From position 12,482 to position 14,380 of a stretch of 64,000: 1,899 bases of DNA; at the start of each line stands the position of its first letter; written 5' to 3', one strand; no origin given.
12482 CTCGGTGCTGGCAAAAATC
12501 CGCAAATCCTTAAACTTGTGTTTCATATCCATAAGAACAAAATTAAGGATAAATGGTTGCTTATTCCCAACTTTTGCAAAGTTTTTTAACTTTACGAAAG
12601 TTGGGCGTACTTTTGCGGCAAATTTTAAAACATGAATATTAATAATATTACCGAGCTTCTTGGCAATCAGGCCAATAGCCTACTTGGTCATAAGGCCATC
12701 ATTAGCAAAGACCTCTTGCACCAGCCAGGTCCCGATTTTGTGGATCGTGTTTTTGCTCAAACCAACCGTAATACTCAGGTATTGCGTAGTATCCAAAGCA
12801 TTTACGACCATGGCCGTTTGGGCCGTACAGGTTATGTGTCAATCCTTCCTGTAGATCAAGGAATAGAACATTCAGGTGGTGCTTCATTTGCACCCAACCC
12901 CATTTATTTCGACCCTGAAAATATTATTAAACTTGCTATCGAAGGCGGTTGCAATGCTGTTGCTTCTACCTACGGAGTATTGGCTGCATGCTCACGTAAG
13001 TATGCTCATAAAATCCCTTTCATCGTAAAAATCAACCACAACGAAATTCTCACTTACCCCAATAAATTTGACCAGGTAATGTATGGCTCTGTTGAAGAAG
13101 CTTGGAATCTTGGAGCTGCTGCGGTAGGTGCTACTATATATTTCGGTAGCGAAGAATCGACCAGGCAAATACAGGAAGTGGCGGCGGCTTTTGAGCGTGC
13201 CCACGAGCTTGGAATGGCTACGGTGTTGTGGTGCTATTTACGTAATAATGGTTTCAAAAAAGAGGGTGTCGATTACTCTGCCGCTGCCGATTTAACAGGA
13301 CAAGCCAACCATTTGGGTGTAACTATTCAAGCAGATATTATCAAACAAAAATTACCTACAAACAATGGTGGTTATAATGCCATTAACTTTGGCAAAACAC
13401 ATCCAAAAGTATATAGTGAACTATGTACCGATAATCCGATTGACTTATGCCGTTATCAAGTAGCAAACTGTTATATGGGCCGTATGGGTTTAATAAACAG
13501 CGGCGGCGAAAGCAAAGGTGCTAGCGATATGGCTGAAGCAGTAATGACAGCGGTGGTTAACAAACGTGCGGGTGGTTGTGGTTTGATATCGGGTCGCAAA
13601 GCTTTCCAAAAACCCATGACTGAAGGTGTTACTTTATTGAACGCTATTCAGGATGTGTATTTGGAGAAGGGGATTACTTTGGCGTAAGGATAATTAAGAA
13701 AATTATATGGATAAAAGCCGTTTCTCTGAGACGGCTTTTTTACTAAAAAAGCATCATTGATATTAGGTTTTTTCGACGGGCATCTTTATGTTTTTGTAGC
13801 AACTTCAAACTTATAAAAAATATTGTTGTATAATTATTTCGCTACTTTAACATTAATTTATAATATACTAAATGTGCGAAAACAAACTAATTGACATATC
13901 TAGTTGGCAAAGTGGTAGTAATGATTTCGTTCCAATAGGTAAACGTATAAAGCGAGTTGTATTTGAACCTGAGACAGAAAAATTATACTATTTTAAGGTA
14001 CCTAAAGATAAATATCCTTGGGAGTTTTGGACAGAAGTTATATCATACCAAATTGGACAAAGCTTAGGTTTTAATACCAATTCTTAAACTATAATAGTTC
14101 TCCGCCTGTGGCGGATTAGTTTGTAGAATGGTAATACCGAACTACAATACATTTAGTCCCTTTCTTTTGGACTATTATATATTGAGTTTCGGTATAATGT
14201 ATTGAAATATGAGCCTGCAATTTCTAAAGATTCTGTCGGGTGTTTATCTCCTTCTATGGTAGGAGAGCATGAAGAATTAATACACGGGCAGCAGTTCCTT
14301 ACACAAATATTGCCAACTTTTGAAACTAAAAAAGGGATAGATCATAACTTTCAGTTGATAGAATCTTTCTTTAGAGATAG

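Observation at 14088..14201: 114-bp in-frame insertion of a small repeat element inside the hipA-like kinase gene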

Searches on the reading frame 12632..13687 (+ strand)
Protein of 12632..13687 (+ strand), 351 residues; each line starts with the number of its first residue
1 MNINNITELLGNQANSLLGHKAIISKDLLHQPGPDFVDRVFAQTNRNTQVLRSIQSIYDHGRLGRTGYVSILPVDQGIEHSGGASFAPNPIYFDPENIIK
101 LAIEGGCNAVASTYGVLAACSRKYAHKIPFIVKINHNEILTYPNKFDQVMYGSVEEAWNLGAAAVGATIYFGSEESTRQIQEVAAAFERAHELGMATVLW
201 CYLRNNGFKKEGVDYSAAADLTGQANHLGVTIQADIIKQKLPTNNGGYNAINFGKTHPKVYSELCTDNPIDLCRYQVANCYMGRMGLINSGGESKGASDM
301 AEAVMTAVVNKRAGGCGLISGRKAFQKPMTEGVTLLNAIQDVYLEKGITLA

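Call 24: find_encoding_contigs(protein=window:12632-13687:+, flank=4000, max_places=10)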
Protein window:12632-13687:+ (351 aa): 1 contig read that carries it; 1 place shown.
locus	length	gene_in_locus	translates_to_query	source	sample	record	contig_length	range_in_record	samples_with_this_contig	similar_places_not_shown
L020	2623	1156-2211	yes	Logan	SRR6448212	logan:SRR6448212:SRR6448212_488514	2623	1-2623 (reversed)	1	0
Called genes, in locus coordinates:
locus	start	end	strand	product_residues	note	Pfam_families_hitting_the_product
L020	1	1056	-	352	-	?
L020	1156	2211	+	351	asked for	PF01791:DeoC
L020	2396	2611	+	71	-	-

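Call 38: list_cluster_members(proteins=[window:12632-13684:+, window:15729-16502:-, window:46887-47465:-, window:15024-15680:+, window:14202-15020:+])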
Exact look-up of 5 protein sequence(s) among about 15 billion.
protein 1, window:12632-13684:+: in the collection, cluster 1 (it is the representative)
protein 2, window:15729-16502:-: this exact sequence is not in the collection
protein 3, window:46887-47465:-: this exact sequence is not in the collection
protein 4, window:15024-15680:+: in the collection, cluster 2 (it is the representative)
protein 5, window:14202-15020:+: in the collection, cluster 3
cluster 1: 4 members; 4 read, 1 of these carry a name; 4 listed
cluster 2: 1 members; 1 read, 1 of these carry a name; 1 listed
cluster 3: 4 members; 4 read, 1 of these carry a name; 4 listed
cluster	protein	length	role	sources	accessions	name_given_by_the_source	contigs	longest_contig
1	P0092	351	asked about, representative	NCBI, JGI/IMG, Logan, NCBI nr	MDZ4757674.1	MAG: class I fructose-bisphosphate aldolase [Bacteroidota bacterium] | class I fructose-bisphosphate aldolase [Bacteroidota bacterium]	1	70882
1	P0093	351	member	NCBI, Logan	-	-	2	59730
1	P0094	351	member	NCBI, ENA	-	-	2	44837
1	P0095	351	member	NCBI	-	-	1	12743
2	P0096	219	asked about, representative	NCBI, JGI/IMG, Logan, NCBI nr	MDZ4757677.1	MAG: hypothetical protein SGJ10_06000 [Bacteroidota bacterium] | hypothetical protein [Bacteroidota bacterium]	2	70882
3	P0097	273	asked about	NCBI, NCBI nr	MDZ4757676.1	MAG: hypothetical protein SGJ10_05995 [Bacteroidota bacterium] | hypothetical protein [Bacteroidota bacterium]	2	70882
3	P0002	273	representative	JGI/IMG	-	-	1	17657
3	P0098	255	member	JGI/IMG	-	-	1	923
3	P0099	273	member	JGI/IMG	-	-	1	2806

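Call 39: find_encoding_contigs(protein=P0093, flank=5000)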
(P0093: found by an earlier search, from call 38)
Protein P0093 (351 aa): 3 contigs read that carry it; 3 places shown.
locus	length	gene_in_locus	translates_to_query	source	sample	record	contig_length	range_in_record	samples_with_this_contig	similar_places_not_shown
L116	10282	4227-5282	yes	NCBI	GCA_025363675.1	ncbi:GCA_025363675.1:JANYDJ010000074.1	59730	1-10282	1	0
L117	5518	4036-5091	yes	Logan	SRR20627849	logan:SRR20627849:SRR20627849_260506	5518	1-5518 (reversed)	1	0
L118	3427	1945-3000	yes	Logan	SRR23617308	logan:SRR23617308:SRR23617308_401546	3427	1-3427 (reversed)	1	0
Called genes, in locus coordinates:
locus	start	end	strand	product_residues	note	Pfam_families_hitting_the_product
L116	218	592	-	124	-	-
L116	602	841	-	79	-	-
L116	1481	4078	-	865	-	PF05496:RuvB_N (faint), PF00004:AAA, PF01078:Mg_chelatase (faint), PF07728:AAA_5 (faint), PF13191:AAA_16 (faint), PF17866:AAA_lid_6, PF00004:AAA, PF17866:AAA_lid_6, +6 more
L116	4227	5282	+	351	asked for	PF01791:DeoC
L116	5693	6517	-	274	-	PF13340:DUF4096, PF01609:DDE_Tnp_1, PF13359:DDE_Tnp_4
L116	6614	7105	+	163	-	-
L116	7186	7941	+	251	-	PF00149:Metallophos, PF12850:Metallophos_2 (faint)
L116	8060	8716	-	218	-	PF13568:OMP_b-brl_2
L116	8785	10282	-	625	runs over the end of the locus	PF07969:Amidohydro_3, PF01979:Amidohydro_1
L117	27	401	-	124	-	-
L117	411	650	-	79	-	-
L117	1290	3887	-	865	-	PF05496:RuvB_N (faint), PF00004:AAA, PF01078:Mg_chelatase (faint), PF07728:AAA_5 (faint), PF13191:AAA_16 (faint), PF17866:AAA_lid_6, PF00004:AAA, PF17866:AAA_lid_6, +6 more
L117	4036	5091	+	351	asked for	PF01791:DeoC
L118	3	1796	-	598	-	?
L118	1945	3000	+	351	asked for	PF01791:DeoC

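Call 40: find_encoding_contigs(protein=P0094, flank=5000)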
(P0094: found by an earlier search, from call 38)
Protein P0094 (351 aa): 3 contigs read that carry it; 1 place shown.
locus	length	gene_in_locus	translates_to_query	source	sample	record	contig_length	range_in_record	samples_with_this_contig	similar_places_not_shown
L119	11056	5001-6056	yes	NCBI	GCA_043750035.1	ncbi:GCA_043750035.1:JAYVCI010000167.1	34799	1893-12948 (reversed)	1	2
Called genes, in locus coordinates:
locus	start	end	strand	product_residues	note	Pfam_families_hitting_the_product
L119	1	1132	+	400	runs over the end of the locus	-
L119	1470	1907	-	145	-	PF01220:DHquinase_II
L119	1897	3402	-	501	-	-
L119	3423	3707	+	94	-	-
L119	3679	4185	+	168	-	PF13302:Acetyltransf_3, PF13420:Acetyltransf_4, PF00583:Acetyltransf_1, PF13508:Acetyltransf_7 (weak)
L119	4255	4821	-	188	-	-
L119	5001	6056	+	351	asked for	PF01791:DeoC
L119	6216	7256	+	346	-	PF21016:RlmN_N, PF04055:Radical_SAM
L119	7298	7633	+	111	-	PF01909:NTP_transf_2, PF18765:Polbeta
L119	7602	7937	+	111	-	PF01934:HepT-like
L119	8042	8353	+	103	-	-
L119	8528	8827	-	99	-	PF05016:ParE_toxin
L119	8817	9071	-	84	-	PF03693:ParD_antitoxin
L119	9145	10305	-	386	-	PF13173:AAA_14, PF13635:DUF4143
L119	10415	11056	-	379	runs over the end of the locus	PF01053:Cys_Met_Meta_PP, PF00155:Aminotran_1_2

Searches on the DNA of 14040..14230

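Call 46: search_rna_families(source=window, start=14040, end=14230, threshold=evalue, max_evalue=1)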
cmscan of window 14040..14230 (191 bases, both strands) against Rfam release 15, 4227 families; matches with E-value up to 1: 0.
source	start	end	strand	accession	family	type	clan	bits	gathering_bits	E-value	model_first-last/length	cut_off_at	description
